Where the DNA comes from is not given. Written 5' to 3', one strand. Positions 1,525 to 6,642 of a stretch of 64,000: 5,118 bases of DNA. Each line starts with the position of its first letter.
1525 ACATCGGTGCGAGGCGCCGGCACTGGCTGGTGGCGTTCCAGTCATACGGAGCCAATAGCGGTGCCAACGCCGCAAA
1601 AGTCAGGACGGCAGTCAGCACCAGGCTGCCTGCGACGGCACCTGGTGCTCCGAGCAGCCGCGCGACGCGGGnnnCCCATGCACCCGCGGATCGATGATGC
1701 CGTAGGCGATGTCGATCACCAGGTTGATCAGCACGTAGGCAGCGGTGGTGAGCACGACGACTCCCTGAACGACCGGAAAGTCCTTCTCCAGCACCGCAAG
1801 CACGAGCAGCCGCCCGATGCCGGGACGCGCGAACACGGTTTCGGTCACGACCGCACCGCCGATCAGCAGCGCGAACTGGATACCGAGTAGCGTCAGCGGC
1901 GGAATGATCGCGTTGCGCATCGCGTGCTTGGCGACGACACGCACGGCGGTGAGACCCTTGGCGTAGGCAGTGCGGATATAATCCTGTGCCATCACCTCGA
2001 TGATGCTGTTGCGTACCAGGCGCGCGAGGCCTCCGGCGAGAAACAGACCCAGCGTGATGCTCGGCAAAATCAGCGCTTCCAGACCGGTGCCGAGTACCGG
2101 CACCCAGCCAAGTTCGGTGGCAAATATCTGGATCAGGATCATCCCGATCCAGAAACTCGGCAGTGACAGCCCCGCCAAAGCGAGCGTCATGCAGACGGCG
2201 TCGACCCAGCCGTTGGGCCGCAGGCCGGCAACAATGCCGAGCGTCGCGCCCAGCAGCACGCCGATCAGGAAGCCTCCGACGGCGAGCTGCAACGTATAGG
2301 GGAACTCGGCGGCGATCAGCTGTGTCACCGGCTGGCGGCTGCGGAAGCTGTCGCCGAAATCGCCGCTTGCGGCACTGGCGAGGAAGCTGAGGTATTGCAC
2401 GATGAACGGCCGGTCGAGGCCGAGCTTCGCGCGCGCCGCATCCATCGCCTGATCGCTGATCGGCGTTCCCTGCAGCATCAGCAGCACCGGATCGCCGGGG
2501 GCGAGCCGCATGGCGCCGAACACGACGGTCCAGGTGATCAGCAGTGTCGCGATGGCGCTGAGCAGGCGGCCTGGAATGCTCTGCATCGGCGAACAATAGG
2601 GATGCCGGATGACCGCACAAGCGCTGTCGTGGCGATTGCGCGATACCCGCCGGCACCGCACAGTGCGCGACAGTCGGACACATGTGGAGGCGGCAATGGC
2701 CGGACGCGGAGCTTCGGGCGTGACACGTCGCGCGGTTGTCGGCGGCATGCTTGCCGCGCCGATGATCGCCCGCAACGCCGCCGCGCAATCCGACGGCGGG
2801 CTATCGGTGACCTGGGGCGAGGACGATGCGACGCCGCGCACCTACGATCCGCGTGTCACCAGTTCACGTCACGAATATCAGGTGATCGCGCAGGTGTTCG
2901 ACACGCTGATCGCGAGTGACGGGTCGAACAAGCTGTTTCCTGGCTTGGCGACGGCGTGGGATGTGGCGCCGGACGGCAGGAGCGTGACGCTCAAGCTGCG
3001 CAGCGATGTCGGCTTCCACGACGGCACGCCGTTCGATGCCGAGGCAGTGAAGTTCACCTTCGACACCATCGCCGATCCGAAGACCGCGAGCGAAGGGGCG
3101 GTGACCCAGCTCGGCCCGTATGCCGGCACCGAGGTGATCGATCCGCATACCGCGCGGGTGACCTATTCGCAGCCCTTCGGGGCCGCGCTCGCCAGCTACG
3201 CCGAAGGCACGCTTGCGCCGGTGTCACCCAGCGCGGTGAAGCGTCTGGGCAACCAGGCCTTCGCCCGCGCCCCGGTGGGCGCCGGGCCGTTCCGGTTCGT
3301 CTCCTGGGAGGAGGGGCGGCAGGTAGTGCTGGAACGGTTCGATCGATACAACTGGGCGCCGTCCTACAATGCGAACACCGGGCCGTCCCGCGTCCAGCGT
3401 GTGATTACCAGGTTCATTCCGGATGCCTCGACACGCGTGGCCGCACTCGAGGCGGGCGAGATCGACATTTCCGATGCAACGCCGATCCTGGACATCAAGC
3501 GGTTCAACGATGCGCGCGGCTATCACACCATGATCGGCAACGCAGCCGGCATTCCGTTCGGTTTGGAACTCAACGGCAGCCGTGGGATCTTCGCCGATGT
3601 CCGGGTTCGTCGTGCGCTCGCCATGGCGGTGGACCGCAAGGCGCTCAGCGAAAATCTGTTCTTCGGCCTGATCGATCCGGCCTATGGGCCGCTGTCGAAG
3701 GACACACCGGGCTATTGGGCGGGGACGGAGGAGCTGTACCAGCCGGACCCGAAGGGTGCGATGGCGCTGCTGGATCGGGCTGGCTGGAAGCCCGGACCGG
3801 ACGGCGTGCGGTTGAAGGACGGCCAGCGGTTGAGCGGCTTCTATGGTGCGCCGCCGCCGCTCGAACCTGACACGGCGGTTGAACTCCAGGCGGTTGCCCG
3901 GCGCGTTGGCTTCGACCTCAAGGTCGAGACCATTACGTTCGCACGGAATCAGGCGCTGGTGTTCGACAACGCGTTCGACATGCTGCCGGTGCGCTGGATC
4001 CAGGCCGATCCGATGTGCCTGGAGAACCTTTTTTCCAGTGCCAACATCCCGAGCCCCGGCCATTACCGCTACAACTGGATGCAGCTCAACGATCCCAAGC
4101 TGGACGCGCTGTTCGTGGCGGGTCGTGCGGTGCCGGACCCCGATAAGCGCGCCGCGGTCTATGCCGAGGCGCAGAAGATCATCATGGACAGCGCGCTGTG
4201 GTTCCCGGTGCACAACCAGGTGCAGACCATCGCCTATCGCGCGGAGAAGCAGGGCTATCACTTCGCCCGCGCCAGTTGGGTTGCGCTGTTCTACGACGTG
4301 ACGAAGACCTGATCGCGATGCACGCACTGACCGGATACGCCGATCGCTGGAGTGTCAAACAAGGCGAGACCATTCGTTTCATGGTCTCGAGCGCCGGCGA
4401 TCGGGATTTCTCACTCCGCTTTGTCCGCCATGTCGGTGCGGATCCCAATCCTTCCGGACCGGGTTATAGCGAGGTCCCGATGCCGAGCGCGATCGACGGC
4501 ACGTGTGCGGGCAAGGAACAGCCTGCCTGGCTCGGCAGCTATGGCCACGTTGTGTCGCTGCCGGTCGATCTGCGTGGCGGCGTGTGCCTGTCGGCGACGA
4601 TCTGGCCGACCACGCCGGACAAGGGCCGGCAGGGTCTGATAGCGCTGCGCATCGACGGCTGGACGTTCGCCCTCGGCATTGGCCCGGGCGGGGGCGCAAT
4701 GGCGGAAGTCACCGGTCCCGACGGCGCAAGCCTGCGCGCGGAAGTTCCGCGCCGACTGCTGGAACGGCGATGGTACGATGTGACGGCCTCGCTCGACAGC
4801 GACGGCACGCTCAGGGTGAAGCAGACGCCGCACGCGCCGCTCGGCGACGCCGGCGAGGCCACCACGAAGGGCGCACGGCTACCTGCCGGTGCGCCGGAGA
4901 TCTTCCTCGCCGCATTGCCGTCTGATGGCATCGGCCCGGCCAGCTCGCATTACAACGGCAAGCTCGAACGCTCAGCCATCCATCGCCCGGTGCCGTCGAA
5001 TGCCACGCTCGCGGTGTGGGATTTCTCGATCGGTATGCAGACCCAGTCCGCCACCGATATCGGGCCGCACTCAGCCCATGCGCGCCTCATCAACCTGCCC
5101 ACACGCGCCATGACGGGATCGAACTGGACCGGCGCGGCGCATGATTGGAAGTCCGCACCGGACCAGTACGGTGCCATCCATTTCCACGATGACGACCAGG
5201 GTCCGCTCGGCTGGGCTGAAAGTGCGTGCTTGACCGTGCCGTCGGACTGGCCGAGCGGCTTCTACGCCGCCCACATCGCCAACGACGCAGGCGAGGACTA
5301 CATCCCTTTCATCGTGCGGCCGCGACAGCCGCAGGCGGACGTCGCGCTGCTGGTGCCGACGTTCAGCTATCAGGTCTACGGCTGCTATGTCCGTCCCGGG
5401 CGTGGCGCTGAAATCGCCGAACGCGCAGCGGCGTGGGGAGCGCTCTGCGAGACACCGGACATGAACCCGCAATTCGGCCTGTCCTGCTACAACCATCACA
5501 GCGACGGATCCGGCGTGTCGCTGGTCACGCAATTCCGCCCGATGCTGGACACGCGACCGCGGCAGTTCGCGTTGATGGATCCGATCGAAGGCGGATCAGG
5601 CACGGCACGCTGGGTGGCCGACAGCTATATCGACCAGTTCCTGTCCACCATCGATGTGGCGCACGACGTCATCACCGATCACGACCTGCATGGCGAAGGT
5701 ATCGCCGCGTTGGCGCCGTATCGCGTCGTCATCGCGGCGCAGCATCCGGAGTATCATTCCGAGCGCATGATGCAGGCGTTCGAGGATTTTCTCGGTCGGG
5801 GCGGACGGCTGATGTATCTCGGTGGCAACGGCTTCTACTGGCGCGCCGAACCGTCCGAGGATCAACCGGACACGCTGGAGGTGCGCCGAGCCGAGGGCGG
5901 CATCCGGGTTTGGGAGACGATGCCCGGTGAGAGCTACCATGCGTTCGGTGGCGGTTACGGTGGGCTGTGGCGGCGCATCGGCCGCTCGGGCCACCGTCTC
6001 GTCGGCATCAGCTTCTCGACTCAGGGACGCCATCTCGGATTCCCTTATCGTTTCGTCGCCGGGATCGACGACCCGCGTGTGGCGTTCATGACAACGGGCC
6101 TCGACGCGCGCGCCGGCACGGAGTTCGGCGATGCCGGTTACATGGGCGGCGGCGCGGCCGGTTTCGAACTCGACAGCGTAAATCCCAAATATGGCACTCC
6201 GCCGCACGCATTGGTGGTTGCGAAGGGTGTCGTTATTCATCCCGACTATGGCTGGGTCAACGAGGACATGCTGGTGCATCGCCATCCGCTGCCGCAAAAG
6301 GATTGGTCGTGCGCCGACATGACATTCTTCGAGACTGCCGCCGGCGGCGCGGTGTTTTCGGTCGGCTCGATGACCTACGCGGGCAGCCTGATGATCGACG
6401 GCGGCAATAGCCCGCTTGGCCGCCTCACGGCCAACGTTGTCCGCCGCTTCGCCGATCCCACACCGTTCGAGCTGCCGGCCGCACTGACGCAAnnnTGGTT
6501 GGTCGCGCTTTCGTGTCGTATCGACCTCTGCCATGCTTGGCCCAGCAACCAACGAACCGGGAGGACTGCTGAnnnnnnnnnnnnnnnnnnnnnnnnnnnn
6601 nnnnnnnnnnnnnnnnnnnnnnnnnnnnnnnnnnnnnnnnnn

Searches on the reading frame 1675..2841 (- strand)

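Call 57: search_protein_families(library=pfam, proteins=[window:1675-2841:-], max_evalue=0.01)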
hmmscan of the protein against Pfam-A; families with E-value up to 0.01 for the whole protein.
window:1675-2841:- (389 aa): 2 families
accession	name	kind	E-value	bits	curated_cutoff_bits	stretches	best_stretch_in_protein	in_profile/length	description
PF00528.27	BPD_transp_1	-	3.4e-42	144.7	26.4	1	198-388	1-183/184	Binding-protein-dependent transport system inner membrane component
PF19300.4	BPD_transp_1_N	-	1.5e-10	41.7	23.8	1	91-187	7-114/114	Binding-prot-dependent transport system membrane comp, N-term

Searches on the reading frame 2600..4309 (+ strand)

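Call 57: search_protein_families(library=pfam, proteins=[window:2600-4309:+], max_evalue=0.01)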
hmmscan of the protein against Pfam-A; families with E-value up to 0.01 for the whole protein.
window:2600-4309:+ (570 aa): 1 family
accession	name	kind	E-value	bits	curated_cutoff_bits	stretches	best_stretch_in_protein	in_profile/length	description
PF00496.27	SBP_bac_5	-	2e-80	271.1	32.4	1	112-470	2-350/368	Bacterial extracellular solute-binding proteins, family 5 Middle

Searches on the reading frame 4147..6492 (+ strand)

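Call 57: search_protein_families(library=pfam, proteins=[window:4147-6492:+], max_evalue=0.01)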
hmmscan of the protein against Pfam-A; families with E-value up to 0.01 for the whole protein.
window:4147-6492:+ (782 aa): 1 family
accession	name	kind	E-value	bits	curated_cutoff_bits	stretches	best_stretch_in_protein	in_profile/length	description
PF20254.3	DMFA2_C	-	6.2e-79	266.5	27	1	319-749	1-369/374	N,N-dimethylformamidase beta subunit-like, C-terminal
